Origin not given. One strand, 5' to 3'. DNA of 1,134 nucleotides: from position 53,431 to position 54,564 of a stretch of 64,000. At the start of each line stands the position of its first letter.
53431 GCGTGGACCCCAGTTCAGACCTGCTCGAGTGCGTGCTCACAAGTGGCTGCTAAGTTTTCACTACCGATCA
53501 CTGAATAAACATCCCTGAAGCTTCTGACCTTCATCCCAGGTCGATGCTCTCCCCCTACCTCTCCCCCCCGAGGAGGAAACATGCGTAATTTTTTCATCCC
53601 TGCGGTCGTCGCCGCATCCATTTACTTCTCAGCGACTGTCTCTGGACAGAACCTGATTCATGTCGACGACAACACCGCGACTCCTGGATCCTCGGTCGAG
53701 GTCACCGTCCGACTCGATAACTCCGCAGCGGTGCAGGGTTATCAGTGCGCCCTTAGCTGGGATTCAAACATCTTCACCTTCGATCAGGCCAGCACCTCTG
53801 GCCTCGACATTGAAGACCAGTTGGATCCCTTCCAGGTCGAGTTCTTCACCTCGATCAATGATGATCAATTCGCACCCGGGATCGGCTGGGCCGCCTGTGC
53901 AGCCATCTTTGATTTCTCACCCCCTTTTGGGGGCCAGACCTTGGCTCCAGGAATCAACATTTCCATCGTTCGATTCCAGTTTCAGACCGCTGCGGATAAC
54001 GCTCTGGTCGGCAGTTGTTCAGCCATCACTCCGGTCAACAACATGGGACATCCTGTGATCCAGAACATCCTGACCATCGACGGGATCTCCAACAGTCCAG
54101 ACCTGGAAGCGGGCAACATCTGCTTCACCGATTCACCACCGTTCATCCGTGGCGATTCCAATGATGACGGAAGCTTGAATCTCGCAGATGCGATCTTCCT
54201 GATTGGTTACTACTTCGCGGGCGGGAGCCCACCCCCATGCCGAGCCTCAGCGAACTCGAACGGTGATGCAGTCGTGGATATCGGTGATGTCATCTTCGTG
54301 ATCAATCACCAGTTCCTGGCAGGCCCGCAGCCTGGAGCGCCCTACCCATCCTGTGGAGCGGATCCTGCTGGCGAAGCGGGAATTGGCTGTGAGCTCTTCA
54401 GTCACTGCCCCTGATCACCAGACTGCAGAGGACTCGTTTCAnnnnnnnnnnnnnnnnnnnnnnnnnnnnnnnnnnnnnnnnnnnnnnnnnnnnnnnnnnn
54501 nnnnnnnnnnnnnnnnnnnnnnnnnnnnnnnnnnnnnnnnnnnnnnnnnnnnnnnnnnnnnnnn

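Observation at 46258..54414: Tandem array of five secreted cohesin-like/dockerin-like proteins: candidate cellulosome-style self-assembling extracellular scaffold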

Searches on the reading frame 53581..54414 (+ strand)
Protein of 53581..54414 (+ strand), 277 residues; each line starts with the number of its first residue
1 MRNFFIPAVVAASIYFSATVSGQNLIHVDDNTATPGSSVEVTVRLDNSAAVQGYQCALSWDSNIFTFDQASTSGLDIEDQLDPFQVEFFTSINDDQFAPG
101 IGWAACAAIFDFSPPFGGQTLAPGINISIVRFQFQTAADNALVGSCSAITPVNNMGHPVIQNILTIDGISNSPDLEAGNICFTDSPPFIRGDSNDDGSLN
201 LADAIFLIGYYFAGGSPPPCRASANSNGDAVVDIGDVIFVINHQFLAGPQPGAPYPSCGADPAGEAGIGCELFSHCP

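Call 3: search_protein_families(library=pfam, proteins=[window:53581-54414:+], max_evalue=1)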
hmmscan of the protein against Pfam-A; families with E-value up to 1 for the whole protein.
window:53581-54414:+ (277 aa): 2 families
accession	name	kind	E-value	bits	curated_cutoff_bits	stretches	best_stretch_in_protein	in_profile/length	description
PF00963.24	Cohesin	-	4.5e-05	24.1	24.1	1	27-84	4-62/139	Cohesin domain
PF00404.24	Dockerin_1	-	0.003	18.2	22.9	0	191-210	2-21/57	Dockerin type I domain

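Call 4: search_protein_families(library=ncbifam, proteins=[window:53581-54414:+], max_evalue=1)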
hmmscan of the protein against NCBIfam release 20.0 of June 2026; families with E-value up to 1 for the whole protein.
window:53581-54414:+ (277 aa): 2 families
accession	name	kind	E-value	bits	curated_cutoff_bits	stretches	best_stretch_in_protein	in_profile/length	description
NF002709.0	PRK02529.1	equivalog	0.065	13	63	1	101-113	5-17/33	cytochrome b6-f complex subunit PetN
NF040796.1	toxic_TimP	subfamily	0.071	13.4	45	1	20-43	12-35/40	small toxic inner membrane protein TimP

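Call 13: find_homologous_proteins(query=window:53581-54411:+, max_evalue=0.001)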
Query window:53581-54411:+ (277 aa): 18 proteins with E <= 0.001 among 593 candidates.
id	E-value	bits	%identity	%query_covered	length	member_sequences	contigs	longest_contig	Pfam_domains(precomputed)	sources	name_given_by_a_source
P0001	1.3e-182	624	100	100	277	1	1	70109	-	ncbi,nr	ncbi:MAG: cohesin domain-containing protein [Planctomycetota bacterium]|nr:cohesin domain-containing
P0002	9.3e-149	513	81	100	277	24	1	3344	PF00963.25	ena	-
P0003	3.7e-125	435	68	100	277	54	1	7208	-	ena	-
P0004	2.0e-115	403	65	100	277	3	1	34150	-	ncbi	-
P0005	5.4e-109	382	60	100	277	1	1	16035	PF00404.25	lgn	-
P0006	6.6e-108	379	62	100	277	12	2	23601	-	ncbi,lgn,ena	-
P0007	7.4e-107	375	59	100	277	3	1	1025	-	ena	-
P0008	4.6e-105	369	59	100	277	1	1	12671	-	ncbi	ncbi:MAG: dockerin type I domain-containing protein [Planctomycetota bacterium]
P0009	6.9e-105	369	59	100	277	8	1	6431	PF00404.25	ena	-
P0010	1.3e-104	368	60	100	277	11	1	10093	-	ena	-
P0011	1.3e-97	345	59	94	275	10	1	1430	PF00963.25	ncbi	-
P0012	7.5e-96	339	56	100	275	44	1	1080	-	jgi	jgi:hypothetical protein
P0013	1.6e-94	335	56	94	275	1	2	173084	PF00404.25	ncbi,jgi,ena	-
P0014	3.4e-94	334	56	100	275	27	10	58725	-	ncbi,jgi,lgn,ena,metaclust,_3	jgi:hypothetical protein|metaclust:\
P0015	4.9e-72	261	46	99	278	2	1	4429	-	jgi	-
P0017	3.8e-67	245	45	100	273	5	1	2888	PF00404.25,PF00963.25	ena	-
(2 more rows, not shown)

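Call 14: find_encoding_contigs(protein=P0013, flank=10000, max_places=3)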
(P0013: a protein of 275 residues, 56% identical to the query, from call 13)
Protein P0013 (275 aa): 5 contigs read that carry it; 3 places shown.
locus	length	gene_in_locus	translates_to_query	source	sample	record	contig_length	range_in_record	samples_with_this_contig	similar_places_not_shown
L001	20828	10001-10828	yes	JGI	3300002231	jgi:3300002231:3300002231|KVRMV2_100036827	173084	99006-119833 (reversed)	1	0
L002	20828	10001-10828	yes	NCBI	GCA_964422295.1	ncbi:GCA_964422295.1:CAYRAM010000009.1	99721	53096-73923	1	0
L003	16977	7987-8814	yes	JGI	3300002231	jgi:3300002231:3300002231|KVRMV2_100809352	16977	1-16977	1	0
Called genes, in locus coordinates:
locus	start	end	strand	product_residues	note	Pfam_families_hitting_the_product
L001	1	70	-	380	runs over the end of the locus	-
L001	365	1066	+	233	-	PF01467:CTP_transf_like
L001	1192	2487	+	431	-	PF01336:tRNA_anti-codon, PF00152:tRNA-synt_2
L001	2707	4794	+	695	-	-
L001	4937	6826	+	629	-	-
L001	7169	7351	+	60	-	-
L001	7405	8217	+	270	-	PF00963:Cohesin (weak)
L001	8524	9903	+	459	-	PF00404:Dockerin_1 (weak)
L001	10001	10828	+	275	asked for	PF00404:Dockerin_1 (weak)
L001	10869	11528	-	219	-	PF00578:AhpC-TSA, PF08534:Redoxin, PF10417:1-cysPrx_C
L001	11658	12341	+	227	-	PF02230:Abhydrolase_2, PF03959:FSH1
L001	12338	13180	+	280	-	PF06262:Zincin_1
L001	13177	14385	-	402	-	PF00438:S-AdoMet_synt_N, PF02772:S-AdoMet_synt_M, PF02773:S-AdoMet_synt_C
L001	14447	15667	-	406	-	-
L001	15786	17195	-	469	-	PF21090:P-loop_SecA, PF07516:SecA_SW, PF02810:SEC-C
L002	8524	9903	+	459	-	PF00404:Dockerin_1 (weak)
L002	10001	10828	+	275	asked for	PF00404:Dockerin_1 (weak)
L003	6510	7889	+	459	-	PF00404:Dockerin_1 (weak)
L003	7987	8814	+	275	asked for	PF00404:Dockerin_1 (weak)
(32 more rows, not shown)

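Call 15: find_encoding_contigs(protein=P0004, flank=10000, max_places=3)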
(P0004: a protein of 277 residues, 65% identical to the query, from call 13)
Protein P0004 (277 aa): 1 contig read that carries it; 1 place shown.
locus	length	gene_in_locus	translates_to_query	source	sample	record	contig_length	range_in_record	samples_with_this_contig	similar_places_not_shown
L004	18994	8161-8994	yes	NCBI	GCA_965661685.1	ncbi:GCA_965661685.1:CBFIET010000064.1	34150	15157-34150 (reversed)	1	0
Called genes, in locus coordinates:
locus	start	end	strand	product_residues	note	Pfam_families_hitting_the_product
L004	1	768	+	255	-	?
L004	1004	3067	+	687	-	PF01436:NHL (faint)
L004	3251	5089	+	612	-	-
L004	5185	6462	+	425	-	-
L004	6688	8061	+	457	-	-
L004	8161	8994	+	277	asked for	-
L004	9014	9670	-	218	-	PF00578:AhpC-TSA, PF08534:Redoxin, PF10417:1-cysPrx_C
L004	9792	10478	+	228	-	PF02230:Abhydrolase_2, PF00561:Abhydrolase_1 (weak), PF03959:FSH1 (weak), PF12146:Hydrolase_4 (faint)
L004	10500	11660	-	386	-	PF00438:S-AdoMet_synt_N, PF02772:S-AdoMet_synt_M, PF02773:S-AdoMet_synt_C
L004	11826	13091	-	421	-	PF04413:Glycos_transf_N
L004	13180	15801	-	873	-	PF07517:SecA_DEAD, PF00270:DEAD (weak), PF01043:SecA_PP_bind, PF21090:P-loop_SecA, PF07516:SecA_SW, PF02810:SEC-C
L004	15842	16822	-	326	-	PF01180:DHO_dh, PF00977:His_biosynth (faint), PF03060:NMO (weak)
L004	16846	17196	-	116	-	PF01258:zf-dskA_traR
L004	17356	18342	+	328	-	PF02899:Phage_int_SAM_1, PF13495:Phage_int_SAM_4 (weak), PF00589:Phage_integrase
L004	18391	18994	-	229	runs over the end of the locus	PF16697:Yop-YscD_cpl, PF00498:FHA (weak), PF16697:Yop-YscD_cpl, PF00498:FHA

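Call 27: find_related_loci(query=A3, collection=genome_contigs, flank=10000)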
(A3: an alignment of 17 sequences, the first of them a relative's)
Query A3 (277 aa) in genome_contigs; peptide patterns used: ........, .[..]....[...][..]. (x = any residue, [..] = any of these).
122 stretches matched a pattern; 30 encode a relative of the query (tblastn E <= 1e-3); 29 distinct loci.
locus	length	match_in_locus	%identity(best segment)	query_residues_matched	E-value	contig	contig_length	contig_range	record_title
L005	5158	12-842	82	1-277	5e-156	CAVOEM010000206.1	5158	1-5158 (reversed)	MAG: Planctomycetes bacterium UBA1146 isolate CBN3_331.54 genome assembly, contig: Ga0302139_10008078, whole genome shot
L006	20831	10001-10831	81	1-277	2e-151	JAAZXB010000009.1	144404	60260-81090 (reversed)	MAG: Planctomycetota bacterium isolate bin110s NODE_9_length_144404_cov_18.305593, whole genome shotgun sequence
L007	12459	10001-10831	81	1-277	1e-150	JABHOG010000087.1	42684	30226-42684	MAG: Planctomycetota bacterium isolate SI037S4_bin26 k141_868028, whole genome shotgun sequence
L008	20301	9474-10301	68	1-276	5e-127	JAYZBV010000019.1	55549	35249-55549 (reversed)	MAG: Planctomycetota bacterium isolate XB_MAG1214 DB_MAG1214_0019, whole genome shotgun sequence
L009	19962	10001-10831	81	1-277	5e-151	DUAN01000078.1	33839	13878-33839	MAG TPA_asm: Planctomycetota bacterium isolate UWMA-0276 NODE_1754_length_33839_cov_0.821014, whole genome shotgun seque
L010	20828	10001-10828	69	1-276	3e-122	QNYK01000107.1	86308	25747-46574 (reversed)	MAG: Bacillota bacterium isolate MAG 7 Ga0232646_1000027, whole genome shotgun sequence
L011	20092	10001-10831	65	1-277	3e-120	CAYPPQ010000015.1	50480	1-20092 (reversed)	MAG TPA_asm: uncultured Planctomycetia bacterium isolate binchicken_co147_300 genome assembly, contig: NODE_2309_length_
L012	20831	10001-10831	62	1-277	2e-114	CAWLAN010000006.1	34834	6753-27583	MAG: Planctomycetes bacterium UBA1146 isolate CB6_Bottom.63 genome assembly, contig: Ga0310122_10000247, whole genome sh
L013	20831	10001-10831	62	1-277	3e-113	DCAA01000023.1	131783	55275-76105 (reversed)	MAG TPA_asm: Planctomycetes bacterium UBA1146 UBA1146_contig_17256, whole genome shotgun sequence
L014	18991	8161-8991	65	1-277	1e-112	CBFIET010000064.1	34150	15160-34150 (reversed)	MAG: Planctomycetota bacterium isolate Co_bin_687_orig genome assembly, contig: Co_bin_687_orig_Co_c_000001403490, whole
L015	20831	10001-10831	58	1-277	3e-110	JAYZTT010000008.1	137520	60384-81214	MAG: Planctomycetota bacterium isolate XB_MAG50 DB_MAG50_0008, whole genome shotgun sequence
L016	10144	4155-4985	60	1-277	1e-107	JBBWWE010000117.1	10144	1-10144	MAG: Planctomycetota bacterium isolate OC6_2000m_MAG_215 OC6_2000m_contig_2064351, whole genome shotgun sequence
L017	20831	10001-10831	58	1-277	4e-107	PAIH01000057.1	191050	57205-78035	MAG: Planctomycetota bacterium isolate NAT2 100658, whole genome shotgun sequence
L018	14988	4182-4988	58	9-277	8e-105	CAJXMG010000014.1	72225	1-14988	TPA_asm: uncultured bacterium isolate SRR4030075_bin.46_MetaBAT_v2.12.1_MAG genome assembly, contig: NODE_65_length_7222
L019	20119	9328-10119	59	14-277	8e-104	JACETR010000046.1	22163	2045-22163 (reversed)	MAG: Planctomycetota bacterium isolate MCMED-G47 Planctomycetes-MCMED-G47-C46, whole genome shotgun sequence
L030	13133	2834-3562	40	24-261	1e-45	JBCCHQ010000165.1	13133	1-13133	MAG: Planctomycetota bacterium isolate P01_B01_bin.70 k141_2775436_length_13133_cov_11.7480, whole genome shotgun sequen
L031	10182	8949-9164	44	190-262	1e-13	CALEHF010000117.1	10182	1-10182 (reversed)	MAG TPA_asm: uncultured bacterium isolate ERR2206785_bin.14_CONCOCT_v1.1_MAG genome assembly, contig: ERZ890425.717, who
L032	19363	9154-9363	44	187-251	7e-9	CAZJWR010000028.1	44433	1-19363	MAG TPA_asm: uncultured Ignavibacteriales bacterium isolate SRP214966_co4_518 genome assembly, contig: NODE_500_length_4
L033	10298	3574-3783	39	185-252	3e-7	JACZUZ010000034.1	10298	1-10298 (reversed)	MAG: Candidatus Zixiibacteriota bacterium isolate B17T1B11 B17T1B11_NODE1186, whole genome shotgun sequence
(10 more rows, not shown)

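Call 29: predict_structure(alignment_id=A3)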
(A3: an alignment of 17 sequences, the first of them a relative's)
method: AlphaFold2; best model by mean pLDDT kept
length: 277 residues; sequences in the alignment: 17
mean_pLDDT: 59.8   pTM: 0.55
mean pLDDT of the five models: 59.8, 51.6, 46.7, 34.2, 32.6
residues with pLDDT >= 90: 8; 70-90: 107; 50-70: 46; < 50: 116
segments of 3 or more residues with pLDDT < 50: 15-22, 156-167, 185-195, 197-277
pLDDT, mean of each block of 10 residues (from residue 1): 58 48 76 83 86 78 86 82 53 61 74 58 86 86 87 52 48 84 53 44 44 35 34 40 38 32 33 26
secondary structure, 60 per line:
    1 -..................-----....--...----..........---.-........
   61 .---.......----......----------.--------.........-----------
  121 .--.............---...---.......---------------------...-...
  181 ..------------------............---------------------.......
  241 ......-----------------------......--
elements in order: H2-19 E25-28 E31-33 E38-47 E53-61 E65-71 H76-81 E101-109 E124-136 E146-152 E174-176 E178-182 H201-212 H234-246 H270-275

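Call 30: search_protein_representatives(alignment_id=A3)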
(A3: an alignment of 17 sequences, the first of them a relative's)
Query: 17 sequences, 277 profile positions. Proteins with E-value up to 0.001 (for the whole library): 41648; up to 1e-10: 21934; up to 1e-30: 733. The best 150 are listed.
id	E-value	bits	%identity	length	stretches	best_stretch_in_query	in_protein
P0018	6.5e-113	393.2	-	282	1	4-276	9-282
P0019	1.4e-106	372.4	-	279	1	6-276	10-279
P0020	4.7e-100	351.0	-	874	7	184-273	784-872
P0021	4.1e-92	324.9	-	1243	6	187-270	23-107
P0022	1.9e-86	306.3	-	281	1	2-276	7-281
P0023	1.2e-83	297.1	-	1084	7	186-266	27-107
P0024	8.7e-77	274.7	-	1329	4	24-270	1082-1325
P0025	8.8e-76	271.4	-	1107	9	185-245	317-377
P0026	3.3e-75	269.5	-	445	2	33-276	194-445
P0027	2.5e-74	266.6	-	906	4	21-264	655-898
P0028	1.1e-73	264.5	-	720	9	190-259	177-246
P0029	1.5e-73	264.0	-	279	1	11-276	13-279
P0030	5.3e-73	262.2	-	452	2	26-276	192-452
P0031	3.1e-72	259.7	-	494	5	186-274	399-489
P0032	1.2e-70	254.5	-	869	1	22-276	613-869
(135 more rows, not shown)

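Call 35: find_homologous_proteins(query=A4, max_evalue=1e-10)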
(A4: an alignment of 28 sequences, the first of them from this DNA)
Query A4 (28 sequences) (255 aa, profile of the alignment): 624 proteins with E <= 1e-10 among 8000 candidates; the best 120 are listed.
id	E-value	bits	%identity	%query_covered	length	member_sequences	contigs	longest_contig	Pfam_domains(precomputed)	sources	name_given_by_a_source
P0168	1.8e-95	337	37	98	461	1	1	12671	PF00963.25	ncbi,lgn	ncbi:MAG: hypothetical protein AAEJ04_07865 [Planctomycetota bacterium]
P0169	5.1e-92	326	37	33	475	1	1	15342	PF00404.25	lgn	-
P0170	1.0e-90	322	39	98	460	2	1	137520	-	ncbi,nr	ncbi:MAG: hypothetical protein VX764_04205 [Planctomycetota bacterium]|nr:hypothetical protein [Plan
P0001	4.8e-89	316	100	100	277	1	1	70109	-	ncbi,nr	ncbi:MAG: cohesin domain-containing protein [Planctomycetota bacterium]|nr:cohesin domain-containing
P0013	7.8e-89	316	56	100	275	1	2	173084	PF00404.25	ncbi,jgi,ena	-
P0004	1.8e-88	314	68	100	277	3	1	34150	-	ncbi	-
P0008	3.0e-88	314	62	100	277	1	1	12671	-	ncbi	ncbi:MAG: dockerin type I domain-containing protein [Planctomycetota bacterium]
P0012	7.0e-88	312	58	100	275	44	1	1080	-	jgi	jgi:hypothetical protein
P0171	1.1e-87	312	42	96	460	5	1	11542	-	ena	-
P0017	1.1e-87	312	46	100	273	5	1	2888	PF00404.25,PF00963.25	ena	-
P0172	1.6e-87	311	32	94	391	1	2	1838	PF00404.25,PF00963.25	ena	-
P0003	4.5e-87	310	71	100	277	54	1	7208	-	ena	-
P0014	1.4e-86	308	58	100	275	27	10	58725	-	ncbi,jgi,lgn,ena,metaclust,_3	jgi:hypothetical protein|metaclust:\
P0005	2.3e-86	307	63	100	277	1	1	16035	PF00404.25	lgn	-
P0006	3.9e-86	307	65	100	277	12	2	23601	-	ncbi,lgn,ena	-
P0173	8.5e-86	306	30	97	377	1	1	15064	PF00404.25,PF00963.25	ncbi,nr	ncbi:MAG: dockerin type I domain-containing protein [Planctomycetota bacterium]|nr:dockerin type I d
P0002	1.0e-85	305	80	100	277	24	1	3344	PF00963.25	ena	-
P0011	1.0e-85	305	59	100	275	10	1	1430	PF00963.25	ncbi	-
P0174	3.3e-85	304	27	96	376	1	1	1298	PF00404.25,PF00963.25,PF13499.13,PF13202.13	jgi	jgi:hypothetical protein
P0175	6.0e-85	303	39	55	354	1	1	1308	PF00404.25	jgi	jgi:hypothetical protein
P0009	7.9e-85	302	62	100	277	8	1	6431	PF00404.25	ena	-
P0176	1.1e-83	299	43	100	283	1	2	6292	PF00404.25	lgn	-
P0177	5.0e-83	297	26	97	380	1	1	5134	PF00404.25,PF00963.25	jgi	jgi:hypothetical protein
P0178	6.9e-83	296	27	97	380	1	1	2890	PF00404.25,PF00963.25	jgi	jgi:hypothetical protein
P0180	3.3e-79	284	28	92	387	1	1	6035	PF00404.25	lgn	-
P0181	3.3e-79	284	28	92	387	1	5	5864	PF00404.25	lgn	-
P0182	2.3e-78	281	28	92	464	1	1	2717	PF00404.25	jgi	-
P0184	5.3e-78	280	26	99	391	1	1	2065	PF00404.25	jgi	jgi:hypothetical protein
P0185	6.0e-78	280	27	93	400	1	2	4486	PF00404.25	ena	-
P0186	1.4e-77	279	27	89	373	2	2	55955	PF00404.25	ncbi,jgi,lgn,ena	-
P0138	1.5e-77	279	26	97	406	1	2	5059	PF00404.25,PF00963.25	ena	-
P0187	1.8e-76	275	27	93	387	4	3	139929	PF00404.25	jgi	jgi:hypothetical protein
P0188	3.0e-76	274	30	92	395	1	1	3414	PF00404.25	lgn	-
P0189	4.5e-76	274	27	92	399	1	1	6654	PF00404.25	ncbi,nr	ncbi:MAG: hypothetical protein HY721_09865 [Planctomycetes bacterium]|nr:hypothetical protein [Planc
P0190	1.5e-75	272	23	94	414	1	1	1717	PF00963.25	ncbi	-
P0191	3.1e-75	271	24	95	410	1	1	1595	PF00404.25,PF00963.25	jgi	jgi:hypothetical protein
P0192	5.5e-75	270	29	92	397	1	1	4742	PF00404.25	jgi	jgi:hypothetical protein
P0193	1.1e-74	269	39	46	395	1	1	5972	PF00404.25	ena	-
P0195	1.5e-72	262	25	99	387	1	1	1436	PF00404.25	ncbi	ncbi:MAG: dockerin type I domain-containing protein [Anaerolineales bacterium]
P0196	2.0e-72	262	24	97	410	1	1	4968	PF00404.25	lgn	-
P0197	2.2e-72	262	25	98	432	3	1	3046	PF00404.25,PF00963.25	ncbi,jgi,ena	-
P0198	7.2e-72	260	29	91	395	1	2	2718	PF00404.25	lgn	-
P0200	3.6e-71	258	26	98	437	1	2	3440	PF00404.25,PF13202.13,PF00036.39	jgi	jgi:EF hand domain-containing protein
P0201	4.2e-71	257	29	92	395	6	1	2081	PF00404.25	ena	-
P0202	5.9e-71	257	24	94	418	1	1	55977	PF00404.25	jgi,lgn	jgi:hypothetical protein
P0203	8.4e-71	256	28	93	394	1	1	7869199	PF00404.25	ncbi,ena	-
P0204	1.6e-70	256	26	97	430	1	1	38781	PF00404.25,PF00963.25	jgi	jgi:cohesin domain-containing protein/dockerin type I repeat protein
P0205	3.8e-70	254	30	92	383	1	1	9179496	PF00404.25,PF00963.25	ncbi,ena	-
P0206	8.3e-70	253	45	33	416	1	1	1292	PF00404.25,PF00963.25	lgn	-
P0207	9.7e-70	253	28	94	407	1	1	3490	PF00404.25,PF00963.25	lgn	-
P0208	2.8e-69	252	28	94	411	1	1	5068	PF00404.25,PF00963.25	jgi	jgi:hypothetical protein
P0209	4.1e-69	251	31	89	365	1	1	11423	PF00404.25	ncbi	ncbi:MAG: dockerin type I domain-containing protein [Planctomycetota bacterium]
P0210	1.1e-67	246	43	33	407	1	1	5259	PF00404.25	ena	-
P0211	4.1e-67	244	44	33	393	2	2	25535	PF00404.25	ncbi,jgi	-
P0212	1.3e-66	243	28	99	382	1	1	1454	PF00404.25,PF00963.25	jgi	jgi:hypothetical protein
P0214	2.4e-66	242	26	94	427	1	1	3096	PF00404.25,PF00963.25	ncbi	ncbi:MAG: dockerin type I domain-containing protein, partial [Planctomycetota bacterium]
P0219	9.1e-65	237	26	87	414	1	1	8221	PF00963.25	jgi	jgi:hypothetical protein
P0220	4.6e-63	231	26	100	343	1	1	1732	PF00963.25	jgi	jgi:hypothetical protein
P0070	6.8e-62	227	36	94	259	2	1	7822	PF00404.25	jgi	jgi:hypothetical protein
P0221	6.0e-61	224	27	93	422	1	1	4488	PF00404.25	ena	-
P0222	5.6e-59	218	26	90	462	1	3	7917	PF00404.25,PF00963.25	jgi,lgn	jgi:hypothetical protein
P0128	1.3e-57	213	31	94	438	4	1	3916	PF00963.25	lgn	-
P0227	1.7e-56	210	31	91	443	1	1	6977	PF00963.25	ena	-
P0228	3.0e-56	209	26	94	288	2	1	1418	PF00963.25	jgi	jgi:hypothetical protein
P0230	1.6e-55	206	25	95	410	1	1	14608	PF00404.25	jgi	jgi:hypothetical protein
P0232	2.7e-55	206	36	35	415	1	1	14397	PF00404.25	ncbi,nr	ncbi:MAG: hypothetical protein HY721_11565 [Planctomycetes bacterium]|nr:hypothetical protein [Planc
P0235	3.6e-54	202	35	34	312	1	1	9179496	PF00404.25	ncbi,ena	-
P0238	2.2e-53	199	26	86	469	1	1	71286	PF00963.25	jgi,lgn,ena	-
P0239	3.3e-53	199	31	71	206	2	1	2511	PF00404.25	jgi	jgi:hypothetical protein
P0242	1.6e-52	197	34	35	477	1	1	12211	PF00963.25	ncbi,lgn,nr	ncbi:MAG: hypothetical protein HY721_10670 [Planctomycetes bacterium]|nr:hypothetical protein [Planc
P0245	6.8e-52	195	29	31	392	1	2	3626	PF00404.25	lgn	-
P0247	1.2e-51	194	39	34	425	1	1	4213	PF00404.25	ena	-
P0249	1.6e-51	193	38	35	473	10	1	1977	PF00963.25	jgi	-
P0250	2.5e-51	193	36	33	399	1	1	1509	PF00404.25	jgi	jgi:hypothetical protein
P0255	2.9e-50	189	35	39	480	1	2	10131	PF00404.25,PF00963.25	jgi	jgi:hypothetical protein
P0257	2.2e-49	186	24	99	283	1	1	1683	PF00963.25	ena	-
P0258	2.8e-49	186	27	93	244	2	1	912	PF00404.25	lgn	-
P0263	3.5e-48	182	28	81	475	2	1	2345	PF00404.25,PF00963.25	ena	-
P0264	3.9e-48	182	40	36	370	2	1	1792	PF00963.25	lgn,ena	-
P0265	4.1e-48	182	25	91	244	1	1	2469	PF00963.25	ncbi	-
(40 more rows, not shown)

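Call 36: fold_search(model_id=the predicted structure, library=pdb)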
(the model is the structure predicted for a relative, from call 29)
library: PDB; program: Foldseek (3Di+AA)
matches with E <= 10: 1995; with E <= 0.001: 77
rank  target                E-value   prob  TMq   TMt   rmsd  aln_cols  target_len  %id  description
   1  5lxv_A                1.1e-08  1.00  0.37  0.57   7.3       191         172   15  Crystal structure of Ruminococcus flavefaciens scaffoldin C cohesin in complex with a dockerin from an uncharacterized (released 2016-10-19)
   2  6kgc_A                1.4e-08  1.00  0.42  0.75   4.2       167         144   15  Crystal structure of CaDoc0917(R49D)-CaCohA2 complex at pH 5.4 (released 2020-07-08)
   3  5lxv_C                1.4e-08  1.00  0.38  0.58   7.4       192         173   16  Crystal structure of Ruminococcus flavefaciens scaffoldin C cohesin in complex with a dockerin from an uncharacterized (released 2016-10-19)
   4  6kgf_C                1.7e-08  1.00  0.38  0.67   5.0       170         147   15  Crystal structure of CaDoc0917(R16D)-CaCohA2 complex at pH 8.2 (released 2020-07-08)
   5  6kgf_A                1.8e-08  1.00  0.38  0.69   5.5       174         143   15  Crystal structure of CaDoc0917(R16D)-CaCohA2 complex at pH 8.2 (released 2020-07-08)
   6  6kgd_A                2.7e-08  1.00  0.41  0.73   3.9       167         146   16  Crystal structure of CaDoc0917(R49D)-CaCohA2 complex at pH 8.0 (released 2020-07-08)
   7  4ums                  4.0e-08  1.00  0.35  0.59   6.0       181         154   11  The crystal structure of the seventh ScaB type I cohesin from Pseudobacteroides cellulosolvens (released 2015-05-06)
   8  6kge_A                4.2e-08  1.00  0.39  0.72   4.2       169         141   16  Crystal structure of CaDoc0917(R16D)-CaCohA2 complex at pH 5.5 (released 2020-07-08)
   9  4fl4_C                4.8e-08  1.00  0.40  0.36   5.1       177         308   16  Scaffoldin conformation and dynamics revealed by a ternary complex from the Clostridium thermocellum cellulosome (released 2012-06-27)
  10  4fl4_I                6.0e-08  1.00  0.41  0.37   4.9       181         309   16  Scaffoldin conformation and dynamics revealed by a ternary complex from the Clostridium thermocellum cellulosome (released 2012-06-27)
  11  4n2o_F                8.9e-08  1.00  0.40  0.55   9.8       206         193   15  Structure of a novel autonomous cohesin protein from Ruminococcus flavefaciens (released 2013-12-18)
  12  2xdh                  1.1e-07  1.00  0.37  0.69   4.5       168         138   14  Non-cellulosomal cohesin from the hyperthermophilic archaeon Archaeoglobus fulgidus (released 2010-05-26)
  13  3ul4_A                1.2e-07  1.00  0.38  0.68   5.4       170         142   15  Crystal structure of Coh-OlpA(Cthe_3080)-Doc918(Cthe_0918) complex: A novel type I Cohesin-Dockerin complex from Clost (released 2012-11-28)
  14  4n2o_E                1.2e-07  1.00  0.42  0.58   7.6       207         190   15  Structure of a novel autonomous cohesin protein from Ruminococcus flavefaciens (released 2013-12-18)
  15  4n2o_G                1.5e-07  1.00  0.39  0.54   9.5       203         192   15  Structure of a novel autonomous cohesin protein from Ruminococcus flavefaciens (released 2013-12-18)
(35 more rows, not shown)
